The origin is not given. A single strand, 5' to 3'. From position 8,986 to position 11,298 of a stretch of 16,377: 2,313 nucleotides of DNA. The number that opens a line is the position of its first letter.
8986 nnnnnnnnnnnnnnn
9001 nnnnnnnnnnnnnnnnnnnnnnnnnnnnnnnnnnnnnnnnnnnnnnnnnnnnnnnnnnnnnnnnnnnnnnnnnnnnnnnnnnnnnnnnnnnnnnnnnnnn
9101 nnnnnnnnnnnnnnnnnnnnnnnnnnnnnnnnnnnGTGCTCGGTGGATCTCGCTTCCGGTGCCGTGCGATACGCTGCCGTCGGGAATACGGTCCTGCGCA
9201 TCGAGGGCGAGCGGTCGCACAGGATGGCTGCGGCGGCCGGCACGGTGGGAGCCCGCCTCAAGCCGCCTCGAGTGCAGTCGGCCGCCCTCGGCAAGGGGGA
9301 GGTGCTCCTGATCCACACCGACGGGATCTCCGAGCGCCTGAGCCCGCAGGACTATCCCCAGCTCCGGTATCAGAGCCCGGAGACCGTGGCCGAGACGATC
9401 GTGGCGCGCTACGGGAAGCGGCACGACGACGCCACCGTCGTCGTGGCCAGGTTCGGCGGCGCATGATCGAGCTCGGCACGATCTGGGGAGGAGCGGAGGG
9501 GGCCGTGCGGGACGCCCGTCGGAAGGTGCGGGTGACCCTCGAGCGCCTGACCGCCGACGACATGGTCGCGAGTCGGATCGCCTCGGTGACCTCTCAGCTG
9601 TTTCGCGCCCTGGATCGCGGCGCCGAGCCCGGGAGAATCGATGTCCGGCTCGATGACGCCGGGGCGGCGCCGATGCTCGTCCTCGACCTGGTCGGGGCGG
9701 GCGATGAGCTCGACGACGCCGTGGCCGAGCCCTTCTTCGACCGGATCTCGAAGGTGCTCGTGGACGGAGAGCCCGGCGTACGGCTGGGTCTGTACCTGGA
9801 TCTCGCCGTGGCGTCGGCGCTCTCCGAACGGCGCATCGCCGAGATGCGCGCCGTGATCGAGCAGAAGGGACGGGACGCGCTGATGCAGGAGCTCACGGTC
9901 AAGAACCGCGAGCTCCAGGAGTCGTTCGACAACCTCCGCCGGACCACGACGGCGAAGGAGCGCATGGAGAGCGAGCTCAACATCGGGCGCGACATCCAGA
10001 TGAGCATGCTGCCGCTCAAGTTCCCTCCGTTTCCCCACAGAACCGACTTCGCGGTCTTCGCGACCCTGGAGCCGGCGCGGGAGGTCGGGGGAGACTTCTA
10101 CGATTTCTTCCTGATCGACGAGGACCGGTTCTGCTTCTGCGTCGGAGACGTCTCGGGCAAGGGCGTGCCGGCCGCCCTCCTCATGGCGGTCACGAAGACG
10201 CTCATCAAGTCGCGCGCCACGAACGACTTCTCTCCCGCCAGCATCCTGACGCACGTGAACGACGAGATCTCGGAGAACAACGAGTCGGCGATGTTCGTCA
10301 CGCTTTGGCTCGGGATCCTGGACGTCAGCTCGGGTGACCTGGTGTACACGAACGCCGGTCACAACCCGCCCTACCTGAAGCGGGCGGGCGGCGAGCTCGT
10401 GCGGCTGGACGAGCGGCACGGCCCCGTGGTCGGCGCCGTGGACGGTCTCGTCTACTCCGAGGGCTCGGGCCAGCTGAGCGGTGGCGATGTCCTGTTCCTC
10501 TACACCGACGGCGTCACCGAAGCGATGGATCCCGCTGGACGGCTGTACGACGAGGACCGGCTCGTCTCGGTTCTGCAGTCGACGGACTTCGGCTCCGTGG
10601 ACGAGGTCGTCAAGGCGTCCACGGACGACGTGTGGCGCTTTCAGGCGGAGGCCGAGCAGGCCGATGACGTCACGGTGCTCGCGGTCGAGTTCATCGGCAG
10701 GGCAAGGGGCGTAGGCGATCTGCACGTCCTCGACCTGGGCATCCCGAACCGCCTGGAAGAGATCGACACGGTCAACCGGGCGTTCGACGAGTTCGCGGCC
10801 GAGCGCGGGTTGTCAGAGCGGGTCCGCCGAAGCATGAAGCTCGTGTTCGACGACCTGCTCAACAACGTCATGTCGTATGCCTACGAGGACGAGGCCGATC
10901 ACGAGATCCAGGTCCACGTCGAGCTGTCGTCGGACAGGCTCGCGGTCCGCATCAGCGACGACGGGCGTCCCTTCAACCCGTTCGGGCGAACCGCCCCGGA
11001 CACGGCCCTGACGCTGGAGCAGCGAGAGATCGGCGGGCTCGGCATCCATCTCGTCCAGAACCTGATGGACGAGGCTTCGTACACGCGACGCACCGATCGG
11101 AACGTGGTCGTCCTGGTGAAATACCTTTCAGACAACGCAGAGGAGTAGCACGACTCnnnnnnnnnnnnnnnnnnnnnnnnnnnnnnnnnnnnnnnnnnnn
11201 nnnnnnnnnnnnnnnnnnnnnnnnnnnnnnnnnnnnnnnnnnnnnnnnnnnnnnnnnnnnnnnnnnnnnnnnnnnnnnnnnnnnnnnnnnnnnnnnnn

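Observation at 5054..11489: Stressosome-type locus with two different RsbR sensors and no sigma-factor output in cis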

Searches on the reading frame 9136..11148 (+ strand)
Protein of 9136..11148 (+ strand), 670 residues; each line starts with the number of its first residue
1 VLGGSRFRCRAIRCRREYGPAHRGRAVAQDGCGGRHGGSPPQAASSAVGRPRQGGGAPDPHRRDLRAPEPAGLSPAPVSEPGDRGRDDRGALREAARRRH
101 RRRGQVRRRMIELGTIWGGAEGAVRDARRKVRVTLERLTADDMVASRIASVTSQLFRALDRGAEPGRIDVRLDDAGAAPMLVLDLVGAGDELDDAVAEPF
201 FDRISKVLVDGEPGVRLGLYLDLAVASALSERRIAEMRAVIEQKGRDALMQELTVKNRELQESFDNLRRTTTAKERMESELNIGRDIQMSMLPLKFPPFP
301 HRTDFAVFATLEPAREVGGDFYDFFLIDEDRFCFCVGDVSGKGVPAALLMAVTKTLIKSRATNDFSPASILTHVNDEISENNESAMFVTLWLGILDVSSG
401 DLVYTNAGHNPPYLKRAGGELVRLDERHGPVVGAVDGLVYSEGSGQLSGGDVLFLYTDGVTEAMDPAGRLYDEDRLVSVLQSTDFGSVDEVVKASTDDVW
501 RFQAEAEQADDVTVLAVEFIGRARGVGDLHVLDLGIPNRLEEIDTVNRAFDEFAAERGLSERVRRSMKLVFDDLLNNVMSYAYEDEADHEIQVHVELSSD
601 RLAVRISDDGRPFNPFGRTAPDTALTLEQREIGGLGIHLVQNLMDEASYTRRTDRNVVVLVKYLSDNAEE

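Call 4: search_protein_families(library=pfam, proteins=[window:9136-11148:+], max_evalue=0.01)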
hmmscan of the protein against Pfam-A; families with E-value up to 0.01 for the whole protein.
window:9136-11148:+ (670 aa): 4 families
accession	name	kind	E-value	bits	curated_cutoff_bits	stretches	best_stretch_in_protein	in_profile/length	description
PF07228.17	SpoIIE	-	5.4e-51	173.7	25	1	328-519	1-191/192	Stage II sporulation protein E (SpoIIE)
PF13581.12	HATPase_c_2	-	1.5e-24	86.8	27.4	1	536-662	1-127/127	Histidine kinase-like ATPase domain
PF02518.31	HATPase_c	-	3.5e-05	24.6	26.4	1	565-645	4-85/111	Histidine kinase-, DNA gyrase B-, and HSP90-like ATPase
PF19792.4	DUF6276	-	0.0032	18.1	27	1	194-271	44-122/128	Family of unknown function (DUF6276)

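Call 11: find_homologous_proteins(query=window:9463-11148:+, max_evalue=1e-10)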
Query window:9463-11148:+ (561 aa): 7772 proteins with E <= 1e-10 among 8000 candidates; the best 120 are listed.
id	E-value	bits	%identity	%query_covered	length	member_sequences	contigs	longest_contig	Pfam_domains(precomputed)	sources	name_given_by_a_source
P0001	0.0e+0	1231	100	100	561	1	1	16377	PF13581.13,PF02518.32,PF07228.18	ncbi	-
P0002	0.0e+0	1228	100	100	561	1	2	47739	PF13581.13,PF02518.32,PF07228.18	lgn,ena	-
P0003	0.0e+0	1228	100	100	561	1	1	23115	PF13581.13,PF02518.32,PF07228.18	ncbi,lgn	-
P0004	0.0e+0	1228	100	100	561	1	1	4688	PF13581.13,PF02518.32,PF07228.18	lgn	-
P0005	0.0e+0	1220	99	100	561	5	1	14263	PF13581.13,PF02518.32,PF07228.18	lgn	-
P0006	4.4e-295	998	81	99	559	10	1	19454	PF13581.13,PF07228.18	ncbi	-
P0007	4.0e-292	988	80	99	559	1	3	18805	PF13581.13,PF07228.18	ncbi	-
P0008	9.9e-292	986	80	99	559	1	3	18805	PF13581.13,PF07228.18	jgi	jgi:sigma-B regulation protein RsbU (phosphoserine phosphatase)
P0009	2.7e-291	985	80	99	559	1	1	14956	PF13581.13,PF07228.18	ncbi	-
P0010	3.3e-272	922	74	99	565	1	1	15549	PF13581.13,PF07228.18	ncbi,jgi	jgi:sigma-B regulation protein RsbU (phosphoserine phosphatase)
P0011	1.1e-271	920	75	99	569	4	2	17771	PF13581.13,PF07228.18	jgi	jgi:sigma-B regulation protein RsbU (phosphoserine phosphatase)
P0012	3.2e-265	899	74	100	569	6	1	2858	PF13581.13,PF07228.18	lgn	-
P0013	1.4e-263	894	74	100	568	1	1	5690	PF13581.13,PF07228.18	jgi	jgi:sigma-B regulation protein RsbU (phosphoserine phosphatase)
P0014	1.7e-260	883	72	100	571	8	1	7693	PF13581.13,PF07228.18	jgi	jgi:sigma-B regulation protein RsbU (phosphoserine phosphatase)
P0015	6.3e-257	872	71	100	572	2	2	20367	PF13581.13,PF07228.18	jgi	jgi:sigma-B regulation protein RsbU (phosphoserine phosphatase)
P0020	1.5e-247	841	69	100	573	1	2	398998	PF13581.13,PF07228.18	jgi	jgi:sigma-B regulation protein RsbU (phosphoserine phosphatase)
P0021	1.5e-247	841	69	100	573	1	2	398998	PF13581.13,PF07228.18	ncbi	-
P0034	8.1e-195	667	58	99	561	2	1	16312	PF13581.13,PF07228.18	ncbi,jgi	jgi:sigma-B regulation protein RsbU (phosphoserine phosphatase)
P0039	4.0e-193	661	58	99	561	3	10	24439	PF13581.13,PF02518.32,PF07228.18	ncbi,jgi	jgi:sigma-B regulation protein RsbU (phosphoserine phosphatase)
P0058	4.4e-186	638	56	100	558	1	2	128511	PF13581.13,PF07228.18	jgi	jgi:sigma-B regulation protein RsbU (phosphoserine phosphatase)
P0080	8.8e-182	624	55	100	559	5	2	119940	PF13581.13,PF02518.32,PF07228.18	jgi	jgi:sigma-B regulation protein RsbU (phosphoserine phosphatase)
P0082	3.9e-181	621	53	99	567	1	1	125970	PF13581.13,PF07228.18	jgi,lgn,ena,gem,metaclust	metaclust:\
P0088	3.0e-178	612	54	98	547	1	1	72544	PF13581.13,PF07228.18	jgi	jgi:sigma-B regulation protein RsbU (phosphoserine phosphatase)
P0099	3.2e-174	599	51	100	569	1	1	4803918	PF13581.13,PF07228.18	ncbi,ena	-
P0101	2.1e-173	596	50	100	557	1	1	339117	PF13581.13,PF07228.18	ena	-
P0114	7.8e-171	587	51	99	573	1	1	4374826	PF13581.13,PF07228.18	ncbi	-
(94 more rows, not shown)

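Call 12: find_encoding_contigs(protein=P0002, flank=10000, max_places=3)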
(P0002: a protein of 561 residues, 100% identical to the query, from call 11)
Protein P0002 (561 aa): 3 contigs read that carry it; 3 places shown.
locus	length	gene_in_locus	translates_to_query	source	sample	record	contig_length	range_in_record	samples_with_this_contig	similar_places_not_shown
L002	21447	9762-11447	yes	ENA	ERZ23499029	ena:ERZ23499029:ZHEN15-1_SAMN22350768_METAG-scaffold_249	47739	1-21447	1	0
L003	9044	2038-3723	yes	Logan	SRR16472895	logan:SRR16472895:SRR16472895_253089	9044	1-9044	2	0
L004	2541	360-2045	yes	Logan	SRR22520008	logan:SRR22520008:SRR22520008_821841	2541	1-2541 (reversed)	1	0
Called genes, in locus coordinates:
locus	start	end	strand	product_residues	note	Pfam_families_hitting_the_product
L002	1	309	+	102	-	?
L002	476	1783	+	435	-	PF00909:Ammonium_transp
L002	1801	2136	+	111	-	PF00543:P-II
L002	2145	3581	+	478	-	PF03951:Gln-synt_N, PF00120:Gln-synt_C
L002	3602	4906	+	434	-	PF01145:Band_7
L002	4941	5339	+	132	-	-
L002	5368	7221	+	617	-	PF02743:dCache_1 (weak), PF00672:HAMP, PF01740:STAS, PF13466:STAS_2 (weak)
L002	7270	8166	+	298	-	PF11563:Protoglobin, PF13466:STAS_2 (faint), PF01740:STAS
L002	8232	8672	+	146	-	PF01740:STAS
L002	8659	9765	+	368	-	PF13581:HATPase_c_2, PF02518:HATPase_c, PF07228:SpoIIE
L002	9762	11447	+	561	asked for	PF02518:HATPase_c (faint), PF07228:SpoIIE, PF13581:HATPase_c_2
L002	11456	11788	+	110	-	PF01740:STAS, PF13466:STAS_2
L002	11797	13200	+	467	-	PF00520:Ion_trans, PF07885:Ion_trans_2, PF00027:cNMP_binding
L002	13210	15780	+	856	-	PF01636:APH, PF19974:TCAD9, PF25969:NUDT9_N, PF00293:NUDIX (weak)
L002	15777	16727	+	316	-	PF00459:Inositol_P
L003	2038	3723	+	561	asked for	PF02518:HATPase_c (faint), PF07228:SpoIIE, PF13581:HATPase_c_2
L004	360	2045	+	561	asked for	PF02518:HATPase_c (faint), PF07228:SpoIIE, PF13581:HATPase_c_2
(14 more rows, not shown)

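Call 13: find_encoding_contigs(protein=P0099, flank=10000, max_places=2)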
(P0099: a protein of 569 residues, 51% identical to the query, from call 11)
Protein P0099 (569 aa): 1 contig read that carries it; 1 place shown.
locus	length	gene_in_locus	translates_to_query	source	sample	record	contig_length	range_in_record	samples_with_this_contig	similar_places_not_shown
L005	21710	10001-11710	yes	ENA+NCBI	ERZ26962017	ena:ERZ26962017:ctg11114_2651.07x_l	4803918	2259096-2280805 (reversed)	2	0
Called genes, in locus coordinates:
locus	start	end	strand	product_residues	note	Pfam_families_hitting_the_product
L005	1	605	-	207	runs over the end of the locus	PF08761:dUTPase_2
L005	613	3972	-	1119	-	PF12795:MscS_porin, PF12794:MscS_TM, PF00924:MS_channel_2nd, PF21082:MS_channel_3rd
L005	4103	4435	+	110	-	-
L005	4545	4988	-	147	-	-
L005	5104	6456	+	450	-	PF00209:SNF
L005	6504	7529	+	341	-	PF00106:adh_short, PF08659:KR (weak), PF13561:adh_short_C2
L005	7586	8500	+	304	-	PF11563:Protoglobin, PF01740:STAS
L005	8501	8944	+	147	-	PF01740:STAS (weak)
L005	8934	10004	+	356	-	PF13581:HATPase_c_2, PF02518:HATPase_c, PF07228:SpoIIE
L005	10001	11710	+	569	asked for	PF07228:SpoIIE, PF13581:HATPase_c_2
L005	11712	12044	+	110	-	PF01740:STAS, PF13466:STAS_2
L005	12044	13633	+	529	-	PF02690:Na_Pi_cotrans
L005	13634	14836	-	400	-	PF00067:p450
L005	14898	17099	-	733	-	PF07715:Plug, PF00593:TonB_dep_Rec_b-barrel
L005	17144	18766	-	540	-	PF00501:AMP-binding, PF13193:AMP-binding_C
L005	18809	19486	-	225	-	PF00440:TetR_N, PF17932:TetR_C_24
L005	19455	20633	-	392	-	PF00465:Fe-ADH, PF13685:Fe-ADH_2 (faint), PF25137:ADH_Fe_C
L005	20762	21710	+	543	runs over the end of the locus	PF01642:MM_CoA_mutase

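Call 14: find_encoding_contigs(protein=P0114, flank=10000, max_places=2)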
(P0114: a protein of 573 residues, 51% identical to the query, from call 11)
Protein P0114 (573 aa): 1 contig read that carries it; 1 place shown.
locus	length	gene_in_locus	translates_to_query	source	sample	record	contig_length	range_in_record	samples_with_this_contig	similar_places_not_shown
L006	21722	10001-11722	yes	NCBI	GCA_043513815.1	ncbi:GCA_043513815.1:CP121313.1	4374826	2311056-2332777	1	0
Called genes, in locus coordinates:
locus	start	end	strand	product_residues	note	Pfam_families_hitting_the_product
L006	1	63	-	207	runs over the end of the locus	PF08761:dUTPase_2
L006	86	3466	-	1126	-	PF12795:MscS_porin, PF12794:MscS_TM, PF21088:MS_channel_1st (weak), PF00924:MS_channel_2nd, PF21082:MS_channel_3rd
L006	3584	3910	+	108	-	-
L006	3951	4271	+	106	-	-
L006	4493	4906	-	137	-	-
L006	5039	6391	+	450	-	PF00209:SNF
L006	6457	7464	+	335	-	PF00106:adh_short, PF13561:adh_short_C2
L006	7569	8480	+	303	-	PF11563:Protoglobin, PF01740:STAS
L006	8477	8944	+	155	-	PF01740:STAS (weak)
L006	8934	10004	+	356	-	PF13581:HATPase_c_2, PF02518:HATPase_c, PF07228:SpoIIE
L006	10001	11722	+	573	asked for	PF07228:SpoIIE, PF13581:HATPase_c_2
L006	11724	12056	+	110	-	PF01740:STAS, PF13466:STAS_2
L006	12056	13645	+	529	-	PF02690:Na_Pi_cotrans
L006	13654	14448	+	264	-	PF13622:4HBT_3, PF03061:4HBT, PF20789:4HBT_3C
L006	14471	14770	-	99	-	PF22277:EncFtn-like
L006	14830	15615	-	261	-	PF00999:Na_H_Exchanger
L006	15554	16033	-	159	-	PF00999:Na_H_Exchanger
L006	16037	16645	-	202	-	PF07681:DoxX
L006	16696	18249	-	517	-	PF01645:Glu_synthase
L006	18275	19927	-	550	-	PF02776:TPP_enzyme_N, PF00205:TPP_enzyme_M, PF02775:TPP_enzyme_C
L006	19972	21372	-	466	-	PF00171:Aldedh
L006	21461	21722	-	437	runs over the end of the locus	PF11902:DUF3422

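Call 17: find_related_loci(query=A1, collection=genome_contigs, flank=8000)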
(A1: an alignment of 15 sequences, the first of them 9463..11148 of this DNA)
Query A1 (561 aa) in genome_contigs; peptide patterns used: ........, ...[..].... (x = any residue, [..] = any of these).
600 stretches matched a pattern (row limit reached: there are more); 598 encode a relative of the query (tblastn E <= 1e-3); the best 80 are kept; 80 distinct loci.
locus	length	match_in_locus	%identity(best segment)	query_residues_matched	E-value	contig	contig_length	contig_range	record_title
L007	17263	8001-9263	52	131-555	8e-140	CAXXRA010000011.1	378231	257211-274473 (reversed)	MAG: uncultured Bauldia sp. isolate 5fbe314d-5def-4b36-bcfb-8f27f6bdfaa7 genome assembly, contig: contig_11, whole genom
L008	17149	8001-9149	46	159-548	2e-110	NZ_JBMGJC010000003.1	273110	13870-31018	Pelotomaculum propionicicum strain C1 NODE_29_length_273110_cov_14.859885, whole genome shotgun sequence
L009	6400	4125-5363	40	140-555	2e-95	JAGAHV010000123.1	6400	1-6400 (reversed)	MAG: Clostridia bacterium isolate RGIG8456 Water_deer_Abomasum.Co__c235831, whole genome shotgun sequence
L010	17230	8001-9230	41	150-559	2e-93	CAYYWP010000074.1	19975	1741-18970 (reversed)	MAG TPA_asm: uncultured Candidatus Binatia bacterium isolate SRP237561_co1_359 genome assembly, contig: NODE_4434_length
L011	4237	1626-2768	41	163-553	7e-92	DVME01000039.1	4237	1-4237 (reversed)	MAG TPA_asm: Candidatus Limiplasma stercoravium isolate CHK169-20388 CHK169__C140859_L4237_ERR2241980, whole genome shot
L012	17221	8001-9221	38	151-553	9e-91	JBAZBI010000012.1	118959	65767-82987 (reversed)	MAG: Ignavibacteriaceae bacterium isolate SO_2017_GW1_109 NODE_1095_length_118959_cov_4.454844_OW334_2017, whole genome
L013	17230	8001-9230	42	156-552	2e-90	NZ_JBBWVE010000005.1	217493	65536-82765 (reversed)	MAG: Thiocapsa sp. C3-3m C3-3m-Cardenillas-CDS8, whole genome shotgun sequence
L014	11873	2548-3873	37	123-553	4e-90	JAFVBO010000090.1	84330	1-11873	MAG: Lachnospiraceae bacterium isolate RGIG5021 Roe_deer_Rumen.Co__c878895, whole genome shotgun sequence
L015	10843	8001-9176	39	162-556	7e-90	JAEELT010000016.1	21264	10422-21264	MAG: Clostridiaceae bacterium isolate Tb.RUG.222 k141_1225939_flag=0_multi=15.0246_len=21264, whole genome shotgun seque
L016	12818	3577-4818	38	143-555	5e-89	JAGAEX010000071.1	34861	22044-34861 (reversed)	MAG: Clostridia bacterium isolate RGIG8380 Water_buffalos_Rumen.Co__c6367303, whole genome shotgun sequence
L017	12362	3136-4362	39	151-556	9e-88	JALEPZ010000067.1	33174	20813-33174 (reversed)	MAG: Phocaeicola plebeius isolate SUG230 k141_2386508, whole genome shotgun sequence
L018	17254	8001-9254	38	157-560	2e-87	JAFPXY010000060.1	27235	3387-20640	MAG: Bacillota bacterium isolate RGIG1576 Goat_Abomasum.Co__c2398762, whole genome shotgun sequence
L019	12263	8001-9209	37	142-553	4e-87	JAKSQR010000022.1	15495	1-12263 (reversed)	MAG: Clostridia bacterium isolate Horse_feces234 MAG234_22, whole genome shotgun sequence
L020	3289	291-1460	38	160-553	8e-88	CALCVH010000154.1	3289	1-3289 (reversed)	MAG TPA_asm: uncultured Firmicutes bacterium isolate SRR873599_bin.187_CONCOCT_v1.1_MAG genome assembly, contig: ERZ1756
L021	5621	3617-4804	37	150-553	2e-86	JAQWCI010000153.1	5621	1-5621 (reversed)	MAG: Lachnospiraceae bacterium isolate STF2_24 NODE_51813_length_5621_cov_3.294139_Sandtown_F2, whole genome shotgun seq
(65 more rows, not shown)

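Call 18: find_encoding_contigs(protein=P0020, flank=10000, max_places=2)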
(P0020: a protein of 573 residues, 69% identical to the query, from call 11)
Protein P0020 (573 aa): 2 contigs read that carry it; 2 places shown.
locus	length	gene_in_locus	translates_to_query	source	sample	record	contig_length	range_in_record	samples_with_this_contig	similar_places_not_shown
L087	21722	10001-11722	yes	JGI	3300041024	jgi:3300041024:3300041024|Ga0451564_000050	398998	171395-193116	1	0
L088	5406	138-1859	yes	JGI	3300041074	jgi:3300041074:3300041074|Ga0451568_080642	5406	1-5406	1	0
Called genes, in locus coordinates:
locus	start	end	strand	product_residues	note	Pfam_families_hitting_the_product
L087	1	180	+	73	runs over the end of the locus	PF01152:Bac_globin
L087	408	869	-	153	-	PF13581:HATPase_c_2, PF02518:HATPase_c (weak)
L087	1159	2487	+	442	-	PF00909:Ammonium_transp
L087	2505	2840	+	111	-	PF00543:P-II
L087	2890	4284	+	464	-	PF03951:Gln-synt_N, PF00120:Gln-synt_C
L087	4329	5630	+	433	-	PF01145:Band_7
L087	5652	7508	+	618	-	PF02743:dCache_1, PF00672:HAMP, PF01740:STAS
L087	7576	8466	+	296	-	PF11563:Protoglobin, PF01740:STAS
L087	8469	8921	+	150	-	PF01740:STAS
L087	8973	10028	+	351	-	PF13581:HATPase_c_2, PF02518:HATPase_c, PF07228:SpoIIE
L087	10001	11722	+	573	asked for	PF07228:SpoIIE, PF13581:HATPase_c_2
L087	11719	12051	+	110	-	PF01740:STAS, PF13466:STAS_2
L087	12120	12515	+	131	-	-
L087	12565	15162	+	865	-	PF01636:APH, PF19974:TCAD9, PF25969:NUDT9_N, PF00293:NUDIX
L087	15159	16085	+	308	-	PF00459:Inositol_P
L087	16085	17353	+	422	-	PF02254:TrkA_N (faint)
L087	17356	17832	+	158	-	-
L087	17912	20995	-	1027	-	PF02012:BNR (faint), PF15899:BNR_6 (faint), PF15902:Sortilin-Vps10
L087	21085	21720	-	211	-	PF02517:Rce1-like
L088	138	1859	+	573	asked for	PF07228:SpoIIE, PF13581:HATPase_c_2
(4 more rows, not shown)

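Call 19: find_encoding_contigs(protein=P0058, flank=10000, max_places=2)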
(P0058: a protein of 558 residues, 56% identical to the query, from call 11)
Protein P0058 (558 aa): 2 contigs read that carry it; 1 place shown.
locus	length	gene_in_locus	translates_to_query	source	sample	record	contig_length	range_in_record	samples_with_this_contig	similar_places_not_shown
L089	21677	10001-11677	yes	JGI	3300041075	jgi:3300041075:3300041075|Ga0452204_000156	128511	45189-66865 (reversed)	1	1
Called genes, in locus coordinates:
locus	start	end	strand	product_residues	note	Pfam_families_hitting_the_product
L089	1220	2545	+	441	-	PF00909:Ammonium_transp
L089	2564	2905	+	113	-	PF00543:P-II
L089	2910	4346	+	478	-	PF03951:Gln-synt_N, PF00120:Gln-synt_C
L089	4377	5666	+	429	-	PF01145:Band_7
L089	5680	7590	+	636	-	PF02743:dCache_1, PF00672:HAMP, PF01740:STAS, PF13466:STAS_2 (weak)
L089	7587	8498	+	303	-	PF11563:Protoglobin, PF01740:STAS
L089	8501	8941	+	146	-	PF01740:STAS (weak)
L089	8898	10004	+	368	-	PF13581:HATPase_c_2, PF02518:HATPase_c, PF07228:SpoIIE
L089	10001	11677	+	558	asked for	PF07228:SpoIIE, PF13581:HATPase_c_2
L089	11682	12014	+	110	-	PF01740:STAS, PF13466:STAS_2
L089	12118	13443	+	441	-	PF00520:Ion_trans, PF07885:Ion_trans_2, PF00027:cNMP_binding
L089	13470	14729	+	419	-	PF13185:GAF_2 (faint), PF07228:SpoIIE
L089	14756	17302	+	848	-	PF01636:APH (weak), PF19974:TCAD9, PF25969:NUDT9_N, PF00293:NUDIX (weak)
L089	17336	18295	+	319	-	PF00459:Inositol_P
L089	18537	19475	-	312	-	PF00459:Inositol_P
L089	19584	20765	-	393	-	PF00989:PAS, PF08448:PAS_4, PF13426:PAS_9, PF08447:PAS_3 (weak), PF07228:SpoIIE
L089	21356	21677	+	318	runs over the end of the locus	PF01979:Amidohydro_1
